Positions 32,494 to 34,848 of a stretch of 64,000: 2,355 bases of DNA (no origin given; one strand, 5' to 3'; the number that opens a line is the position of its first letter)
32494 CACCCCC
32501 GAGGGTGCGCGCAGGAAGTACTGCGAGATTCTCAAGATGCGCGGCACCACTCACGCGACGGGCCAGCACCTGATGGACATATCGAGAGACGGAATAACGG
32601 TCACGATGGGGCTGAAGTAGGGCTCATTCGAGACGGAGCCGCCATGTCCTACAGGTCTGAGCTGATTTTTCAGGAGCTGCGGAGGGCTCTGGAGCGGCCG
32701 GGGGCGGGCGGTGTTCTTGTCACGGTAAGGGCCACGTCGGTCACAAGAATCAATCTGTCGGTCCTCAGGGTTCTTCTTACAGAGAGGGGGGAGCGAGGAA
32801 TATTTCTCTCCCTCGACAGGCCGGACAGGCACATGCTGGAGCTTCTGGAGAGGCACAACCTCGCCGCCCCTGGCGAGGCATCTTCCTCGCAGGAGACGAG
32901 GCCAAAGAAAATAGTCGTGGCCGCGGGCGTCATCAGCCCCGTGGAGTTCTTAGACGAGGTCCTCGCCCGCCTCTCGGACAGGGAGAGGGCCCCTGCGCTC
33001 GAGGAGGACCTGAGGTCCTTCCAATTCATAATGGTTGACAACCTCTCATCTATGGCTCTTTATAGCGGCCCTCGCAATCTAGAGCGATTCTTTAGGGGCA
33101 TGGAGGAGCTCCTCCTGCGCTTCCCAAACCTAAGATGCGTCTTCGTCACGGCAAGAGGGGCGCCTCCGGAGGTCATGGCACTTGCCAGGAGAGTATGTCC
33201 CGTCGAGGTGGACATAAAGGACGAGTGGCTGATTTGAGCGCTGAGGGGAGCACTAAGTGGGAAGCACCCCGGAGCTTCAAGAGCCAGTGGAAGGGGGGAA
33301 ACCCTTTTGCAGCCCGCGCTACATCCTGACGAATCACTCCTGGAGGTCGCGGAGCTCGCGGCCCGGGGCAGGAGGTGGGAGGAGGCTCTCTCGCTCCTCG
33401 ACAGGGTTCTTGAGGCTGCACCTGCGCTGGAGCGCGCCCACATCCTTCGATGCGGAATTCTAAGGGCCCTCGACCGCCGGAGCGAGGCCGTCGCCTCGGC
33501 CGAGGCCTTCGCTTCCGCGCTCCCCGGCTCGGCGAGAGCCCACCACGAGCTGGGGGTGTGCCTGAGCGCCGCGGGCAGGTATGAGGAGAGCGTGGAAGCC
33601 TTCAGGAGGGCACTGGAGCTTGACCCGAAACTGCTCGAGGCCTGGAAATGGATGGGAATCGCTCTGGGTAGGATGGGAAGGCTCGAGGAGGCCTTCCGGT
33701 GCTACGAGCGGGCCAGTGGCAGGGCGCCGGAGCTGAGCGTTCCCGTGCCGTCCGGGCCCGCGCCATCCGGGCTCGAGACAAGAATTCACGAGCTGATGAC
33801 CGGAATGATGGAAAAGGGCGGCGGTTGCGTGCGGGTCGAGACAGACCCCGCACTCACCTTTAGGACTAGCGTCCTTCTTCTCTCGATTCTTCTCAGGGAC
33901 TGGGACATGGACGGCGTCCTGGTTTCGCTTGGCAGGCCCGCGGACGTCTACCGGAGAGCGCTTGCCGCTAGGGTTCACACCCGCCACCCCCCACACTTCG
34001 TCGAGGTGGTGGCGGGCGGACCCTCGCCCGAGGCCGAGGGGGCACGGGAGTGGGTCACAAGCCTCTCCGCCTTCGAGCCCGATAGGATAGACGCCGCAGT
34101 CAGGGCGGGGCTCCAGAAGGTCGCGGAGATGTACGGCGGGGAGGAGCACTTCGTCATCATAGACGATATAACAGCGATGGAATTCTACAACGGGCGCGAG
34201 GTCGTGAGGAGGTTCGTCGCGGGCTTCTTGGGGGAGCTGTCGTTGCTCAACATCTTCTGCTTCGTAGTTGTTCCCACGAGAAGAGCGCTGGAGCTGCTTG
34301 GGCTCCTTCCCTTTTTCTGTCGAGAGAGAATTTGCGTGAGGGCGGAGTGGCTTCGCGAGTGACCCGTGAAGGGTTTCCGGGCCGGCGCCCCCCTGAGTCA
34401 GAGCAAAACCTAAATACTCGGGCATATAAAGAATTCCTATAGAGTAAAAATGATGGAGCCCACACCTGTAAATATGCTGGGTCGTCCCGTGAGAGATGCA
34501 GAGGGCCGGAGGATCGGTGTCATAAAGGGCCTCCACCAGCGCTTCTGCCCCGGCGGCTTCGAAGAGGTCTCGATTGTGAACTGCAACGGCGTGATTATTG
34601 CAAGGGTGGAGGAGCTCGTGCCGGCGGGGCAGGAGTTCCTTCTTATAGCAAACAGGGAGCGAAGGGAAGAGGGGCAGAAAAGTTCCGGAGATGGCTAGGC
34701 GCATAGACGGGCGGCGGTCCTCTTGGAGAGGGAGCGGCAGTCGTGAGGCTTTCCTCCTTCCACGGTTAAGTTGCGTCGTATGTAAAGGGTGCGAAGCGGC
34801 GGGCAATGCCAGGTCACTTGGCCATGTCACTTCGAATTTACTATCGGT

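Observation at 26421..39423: Whole locus looks like a sensor-to-KaiC signalling island: PAS sensors on both flanks, a TPR-fused pseudo-KaiC and paralogous surface proteins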

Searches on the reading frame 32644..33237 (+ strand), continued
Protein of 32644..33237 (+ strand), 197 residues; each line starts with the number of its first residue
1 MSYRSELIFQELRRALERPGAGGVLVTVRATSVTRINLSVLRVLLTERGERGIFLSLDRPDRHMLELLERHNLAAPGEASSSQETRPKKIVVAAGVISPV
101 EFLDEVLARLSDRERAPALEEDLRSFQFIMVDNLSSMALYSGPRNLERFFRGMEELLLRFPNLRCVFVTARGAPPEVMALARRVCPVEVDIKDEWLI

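Call 70: list_cluster_members(proteins=[P0026, P0029, P0032, P0034, P0039, P0040, P0043, P0044, P0050, P0067])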
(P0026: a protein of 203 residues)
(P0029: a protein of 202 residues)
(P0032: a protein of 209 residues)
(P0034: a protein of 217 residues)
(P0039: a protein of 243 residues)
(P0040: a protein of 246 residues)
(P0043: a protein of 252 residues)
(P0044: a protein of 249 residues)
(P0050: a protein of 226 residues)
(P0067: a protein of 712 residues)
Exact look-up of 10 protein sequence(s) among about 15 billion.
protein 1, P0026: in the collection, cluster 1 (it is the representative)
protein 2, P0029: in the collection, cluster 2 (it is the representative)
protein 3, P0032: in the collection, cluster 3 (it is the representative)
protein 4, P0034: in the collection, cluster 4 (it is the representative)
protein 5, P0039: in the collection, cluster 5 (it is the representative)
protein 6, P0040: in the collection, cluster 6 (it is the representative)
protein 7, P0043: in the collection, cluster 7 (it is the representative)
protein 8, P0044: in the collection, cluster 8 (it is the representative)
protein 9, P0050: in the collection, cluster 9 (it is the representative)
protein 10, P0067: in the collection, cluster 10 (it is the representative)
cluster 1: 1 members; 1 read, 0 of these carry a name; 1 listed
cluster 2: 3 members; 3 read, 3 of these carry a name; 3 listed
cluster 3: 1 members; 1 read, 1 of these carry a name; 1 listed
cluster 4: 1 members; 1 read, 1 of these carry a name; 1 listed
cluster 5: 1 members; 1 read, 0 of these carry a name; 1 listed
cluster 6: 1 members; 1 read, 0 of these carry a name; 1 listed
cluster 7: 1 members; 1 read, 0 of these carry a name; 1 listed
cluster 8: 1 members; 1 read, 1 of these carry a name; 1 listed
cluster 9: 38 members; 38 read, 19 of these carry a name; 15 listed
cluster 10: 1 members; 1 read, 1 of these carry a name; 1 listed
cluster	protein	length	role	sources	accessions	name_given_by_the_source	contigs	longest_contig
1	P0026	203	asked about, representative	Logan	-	-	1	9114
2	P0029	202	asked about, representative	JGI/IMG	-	hypothetical protein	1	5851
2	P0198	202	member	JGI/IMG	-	hypothetical protein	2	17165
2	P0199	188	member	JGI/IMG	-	hypothetical protein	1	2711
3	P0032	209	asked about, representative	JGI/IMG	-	hypothetical protein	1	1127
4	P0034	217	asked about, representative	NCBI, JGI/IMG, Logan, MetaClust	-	hypothetical protein | \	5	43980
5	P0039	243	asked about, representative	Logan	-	-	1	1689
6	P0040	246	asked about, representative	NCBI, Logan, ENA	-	-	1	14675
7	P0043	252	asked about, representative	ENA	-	-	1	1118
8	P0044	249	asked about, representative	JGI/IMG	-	hypothetical protein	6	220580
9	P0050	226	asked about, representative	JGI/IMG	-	hypothetical protein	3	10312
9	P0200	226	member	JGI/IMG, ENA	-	hypothetical protein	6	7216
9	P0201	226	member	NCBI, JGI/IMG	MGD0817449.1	MAG: hypothetical protein ABR986_03510 [Methanomassiliicoccales archaeon] | hypothetical protein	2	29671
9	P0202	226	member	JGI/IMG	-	hypothetical protein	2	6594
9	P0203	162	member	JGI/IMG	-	hypothetical protein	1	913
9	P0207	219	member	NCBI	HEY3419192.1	MAG TPA: hypothetical protein VGK23_01400 [Methanomassiliicoccales archaeon]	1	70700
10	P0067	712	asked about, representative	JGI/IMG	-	tetratricopeptide (TPR) repeat protein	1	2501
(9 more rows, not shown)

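Call 71: find_encoding_contigs(protein=P0044, flank=8000, max_places=1)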
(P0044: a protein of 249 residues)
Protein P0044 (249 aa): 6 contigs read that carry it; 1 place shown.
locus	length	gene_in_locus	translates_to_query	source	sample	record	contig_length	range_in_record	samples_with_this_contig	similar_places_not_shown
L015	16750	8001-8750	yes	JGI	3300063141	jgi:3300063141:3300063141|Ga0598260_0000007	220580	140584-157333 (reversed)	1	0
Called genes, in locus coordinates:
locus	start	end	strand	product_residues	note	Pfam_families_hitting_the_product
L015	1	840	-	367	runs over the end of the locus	PF02073:Peptidase_M29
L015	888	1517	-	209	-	PF20221:DUF6580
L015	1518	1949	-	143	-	PF14478:DUF4430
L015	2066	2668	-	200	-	PF22167:PH0730-like_N (weak), PF21715:CggR_N, PF14544:DUF4443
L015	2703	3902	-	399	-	PF01941:AdoMet_Synthase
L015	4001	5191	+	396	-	PF12773:DZR (faint), PF13240:Zn_Ribbon_1 (faint)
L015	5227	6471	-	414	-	PF02040:ArsB, PF03600:CitMHS, PF00939:Na_sulph_symp (weak)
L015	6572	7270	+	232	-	PF06745:ATPase, PF13481:AAA_25 (weak), PF23442:DUF7125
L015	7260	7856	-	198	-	-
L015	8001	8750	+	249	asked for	-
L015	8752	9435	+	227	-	PF06745:ATPase, PF23442:DUF7125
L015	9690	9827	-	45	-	-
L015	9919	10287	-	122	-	PF12840:HTH_20 (faint), PF13412:HTH_24 (weak)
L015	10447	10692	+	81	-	-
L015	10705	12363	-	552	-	PF07088:GvpD_P-loop, PF13191:AAA_16 (faint), PF05729:NACHT (faint), PF07088:GvpD_P-loop (weak), PF23442:DUF7125 (faint), PF06745:ATPase (weak), PF20440:GvpD_bR2 (faint)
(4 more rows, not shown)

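Call 72: find_encoding_contigs(protein=P0207, flank=8000, max_places=1)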
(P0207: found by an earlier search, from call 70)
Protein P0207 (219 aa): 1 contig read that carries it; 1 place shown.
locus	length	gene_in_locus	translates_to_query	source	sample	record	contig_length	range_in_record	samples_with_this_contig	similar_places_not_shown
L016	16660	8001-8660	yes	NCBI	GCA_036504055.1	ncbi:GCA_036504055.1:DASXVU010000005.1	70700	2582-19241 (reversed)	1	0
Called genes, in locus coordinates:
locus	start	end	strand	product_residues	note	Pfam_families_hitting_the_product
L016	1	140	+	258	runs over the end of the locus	PF18761:Heliorhodopsin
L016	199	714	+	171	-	PF00583:Acetyltransf_1, PF13508:Acetyltransf_7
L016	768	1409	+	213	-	PF07796:DUF1638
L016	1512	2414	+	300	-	-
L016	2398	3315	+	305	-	PF00004:AAA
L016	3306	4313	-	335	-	PF00180:Iso_dh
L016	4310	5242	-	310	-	PF01916:DS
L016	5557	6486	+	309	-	PF01545:Cation_efflux, PF16916:ZT_dimer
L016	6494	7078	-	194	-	PF02223:Thymidylate_kin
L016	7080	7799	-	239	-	-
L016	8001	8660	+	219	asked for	-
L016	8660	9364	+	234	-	PF13481:AAA_25 (weak), PF06745:ATPase, PF23442:DUF7125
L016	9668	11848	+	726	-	PF03030:H_PPase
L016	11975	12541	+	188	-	PF03876:SHS2_Rpb7-N, PF00575:S1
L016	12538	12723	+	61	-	PF06093:Spt4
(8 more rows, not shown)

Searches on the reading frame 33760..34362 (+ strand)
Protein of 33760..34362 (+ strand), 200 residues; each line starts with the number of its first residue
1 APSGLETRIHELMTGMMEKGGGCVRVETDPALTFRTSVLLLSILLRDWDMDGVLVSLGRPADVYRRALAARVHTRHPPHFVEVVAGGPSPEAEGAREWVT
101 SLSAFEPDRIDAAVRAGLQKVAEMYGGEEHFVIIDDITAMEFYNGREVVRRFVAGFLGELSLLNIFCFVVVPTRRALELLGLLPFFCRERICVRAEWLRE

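Call 11: search_protein_families(library=pfam, proteins=[window:33760-34362:+], max_evalue=10)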
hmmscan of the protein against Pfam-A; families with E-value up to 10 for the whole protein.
window:33760-34362:+ (200 aa): 1 family
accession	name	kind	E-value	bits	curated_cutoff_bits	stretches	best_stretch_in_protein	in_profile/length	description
PF24336.1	DUF7504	-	0.02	15.8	27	1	51-178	31-164/179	Family of unknown function (DUF7504)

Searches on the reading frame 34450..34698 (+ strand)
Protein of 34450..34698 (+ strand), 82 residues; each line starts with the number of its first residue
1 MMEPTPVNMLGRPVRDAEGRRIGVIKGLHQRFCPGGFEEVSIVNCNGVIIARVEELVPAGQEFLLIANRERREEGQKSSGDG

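Call 4: search_protein_families(library=pfam, proteins=[window:34450-34698:+], max_evalue=0.01)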
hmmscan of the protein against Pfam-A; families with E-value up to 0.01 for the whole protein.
window:34450-34698:+ (82 aa): 1 family
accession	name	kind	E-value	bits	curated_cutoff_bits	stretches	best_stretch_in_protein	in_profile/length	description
PF05239.21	PRC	-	0.0063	16.9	21.2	0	8-27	8-27/78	PRC-barrel domain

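Call 11: search_protein_families(library=pfam, proteins=[window:34450-34698:+], max_evalue=10)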
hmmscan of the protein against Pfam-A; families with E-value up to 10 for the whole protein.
window:34450-34698:+ (82 aa): 2 families
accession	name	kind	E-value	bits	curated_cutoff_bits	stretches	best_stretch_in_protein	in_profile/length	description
PF05239.21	PRC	-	0.0063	16.9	21.2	1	8-27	8-27/78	PRC-barrel domain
PF00699.25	Urease_beta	-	0.079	13.4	25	1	16-48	53-85/98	Urease beta subunit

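Call 50: search_protein_families(library=padloc, proteins=[window:34450-34698:+], max_evalue=0.01)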
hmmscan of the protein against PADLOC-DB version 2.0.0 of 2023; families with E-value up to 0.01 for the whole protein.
window:34450-34698:+ (82 aa): 0 families

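Call 54: search_solved_structures(query=A6, max_evalue=10, show_alignments=2)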
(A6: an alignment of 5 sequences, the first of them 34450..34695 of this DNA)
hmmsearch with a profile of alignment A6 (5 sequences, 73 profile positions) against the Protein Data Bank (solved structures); distinct sequences matched with E-value up to 10: 1.
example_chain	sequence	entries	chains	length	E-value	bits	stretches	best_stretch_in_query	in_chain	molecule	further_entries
3kip_A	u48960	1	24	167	0.41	14.2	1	43-68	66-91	3-dehydroquinase, type II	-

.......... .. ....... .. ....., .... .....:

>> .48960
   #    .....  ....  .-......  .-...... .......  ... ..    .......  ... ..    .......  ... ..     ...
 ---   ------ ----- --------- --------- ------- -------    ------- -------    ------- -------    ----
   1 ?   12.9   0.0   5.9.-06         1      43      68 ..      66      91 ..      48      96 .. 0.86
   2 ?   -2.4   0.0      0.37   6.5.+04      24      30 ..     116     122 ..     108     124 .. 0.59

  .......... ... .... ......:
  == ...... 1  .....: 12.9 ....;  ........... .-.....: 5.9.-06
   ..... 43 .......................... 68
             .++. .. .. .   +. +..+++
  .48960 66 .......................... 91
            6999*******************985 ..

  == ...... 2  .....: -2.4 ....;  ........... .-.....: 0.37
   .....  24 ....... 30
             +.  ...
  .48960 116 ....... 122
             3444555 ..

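Call 92: find_homologous_proteins(query=A6, max_evalue=0.01)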
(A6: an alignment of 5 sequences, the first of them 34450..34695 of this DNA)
Query A6 (5 sequences) (82 aa, profile of the alignment): 41 proteins with E <= 0.01 among 188 candidates.
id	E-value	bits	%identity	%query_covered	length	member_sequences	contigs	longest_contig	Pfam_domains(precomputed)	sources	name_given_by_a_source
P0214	4.2e-37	144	46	88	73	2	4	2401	-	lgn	-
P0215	4.2e-36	141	55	79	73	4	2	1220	-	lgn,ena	-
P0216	2.4e-35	138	52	79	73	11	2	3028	-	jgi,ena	-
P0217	2.6e-34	135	49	79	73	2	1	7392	-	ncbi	-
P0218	4.0e-33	131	49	79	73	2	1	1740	-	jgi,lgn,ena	-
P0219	7.0e-33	130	92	90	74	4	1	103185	-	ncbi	ncbi:MAG: hypothetical protein QXH42_02185 [Thermoplasmata archaeon]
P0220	2.5e-32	129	49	89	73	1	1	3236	-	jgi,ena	-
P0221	6.1e-32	127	45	89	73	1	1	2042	-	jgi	jgi:hypothetical protein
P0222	1.3e-30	123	48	89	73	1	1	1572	-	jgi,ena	-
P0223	2.3e-30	122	55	73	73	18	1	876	-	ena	-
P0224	4.3e-30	122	51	89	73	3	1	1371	-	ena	-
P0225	5.3e-30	121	52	84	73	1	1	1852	-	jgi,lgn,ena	-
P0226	7.0e-30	121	51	79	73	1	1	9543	-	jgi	jgi:hypothetical protein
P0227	7.4e-30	121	45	89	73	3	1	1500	-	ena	-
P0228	9.5e-30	120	48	79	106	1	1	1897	-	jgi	jgi:hypothetical protein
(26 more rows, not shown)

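Call 94: search_solved_structures(query=A8, max_evalue=10, show_alignments=2)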
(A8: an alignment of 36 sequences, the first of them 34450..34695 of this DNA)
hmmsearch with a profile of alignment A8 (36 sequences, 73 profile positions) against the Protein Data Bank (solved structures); distinct sequences matched with E-value up to 10: 2.
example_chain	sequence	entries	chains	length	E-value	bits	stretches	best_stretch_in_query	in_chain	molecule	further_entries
4v91_O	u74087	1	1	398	0.48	13.8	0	43-64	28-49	UL13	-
7pzy_w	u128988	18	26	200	0.71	13.2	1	42-64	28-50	Ribosomal 60S subunit protein L16A | Ribosomal protein L13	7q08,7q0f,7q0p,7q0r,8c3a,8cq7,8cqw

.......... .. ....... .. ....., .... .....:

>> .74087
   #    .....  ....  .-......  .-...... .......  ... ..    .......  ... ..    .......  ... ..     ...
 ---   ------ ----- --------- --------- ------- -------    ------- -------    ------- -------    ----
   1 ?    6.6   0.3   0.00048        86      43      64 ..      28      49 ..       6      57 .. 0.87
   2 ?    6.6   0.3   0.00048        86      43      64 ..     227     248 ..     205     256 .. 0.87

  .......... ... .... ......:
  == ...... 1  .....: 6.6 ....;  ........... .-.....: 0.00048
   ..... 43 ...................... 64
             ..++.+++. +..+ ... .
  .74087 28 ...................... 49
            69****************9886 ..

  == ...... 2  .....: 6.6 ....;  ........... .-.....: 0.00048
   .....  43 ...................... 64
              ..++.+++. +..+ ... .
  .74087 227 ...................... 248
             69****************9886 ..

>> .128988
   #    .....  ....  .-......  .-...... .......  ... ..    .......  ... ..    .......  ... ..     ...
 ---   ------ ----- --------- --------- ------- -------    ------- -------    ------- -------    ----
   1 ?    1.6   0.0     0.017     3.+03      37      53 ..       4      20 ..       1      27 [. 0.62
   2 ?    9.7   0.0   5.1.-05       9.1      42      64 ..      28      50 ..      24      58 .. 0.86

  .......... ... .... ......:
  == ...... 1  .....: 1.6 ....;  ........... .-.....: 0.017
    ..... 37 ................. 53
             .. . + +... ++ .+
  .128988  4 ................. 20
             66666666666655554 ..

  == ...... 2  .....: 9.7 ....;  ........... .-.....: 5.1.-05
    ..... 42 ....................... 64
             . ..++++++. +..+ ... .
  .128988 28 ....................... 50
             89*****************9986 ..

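Call 95: search_protein_families(library=pfam, alignment_id=A8, max_evalue=1)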
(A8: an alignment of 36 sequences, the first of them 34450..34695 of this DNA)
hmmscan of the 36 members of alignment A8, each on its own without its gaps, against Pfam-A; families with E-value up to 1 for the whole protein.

A. member 1, window:34450-34695:+ (82 aa): 2 families
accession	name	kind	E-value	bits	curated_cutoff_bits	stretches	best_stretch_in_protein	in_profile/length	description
PF05239.21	PRC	-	0.0063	16.9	21.2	1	8-27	8-27/78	PRC-barrel domain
PF00699.25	Urease_beta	-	0.079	13.4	25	1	16-48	53-85/98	Urease beta subunit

B. families by the number of members that match (of 36 scanned): 8 families
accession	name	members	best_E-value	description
PF05239.21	PRC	20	0.00058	PRC-barrel domain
PF24986.1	PRC_RimM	5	0.0018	RimM PRC barrel domain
PF23458.2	DUF7130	5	0.019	Domain of unknown function (DUF7130)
PF17445.7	Mfa1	3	0.042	Mating factor A1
PF00699.25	Urease_beta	1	0.079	Urease beta subunit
PF21785.3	Bflower_2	1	0.085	5-fold beta-flower protein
PF21553.2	Formyl_trans_C_2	1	0.15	Methionyl-tRNA formyltransferase, C-terminal domain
PF07969.17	Amidohydro_3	1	0.23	Amidohydrolase family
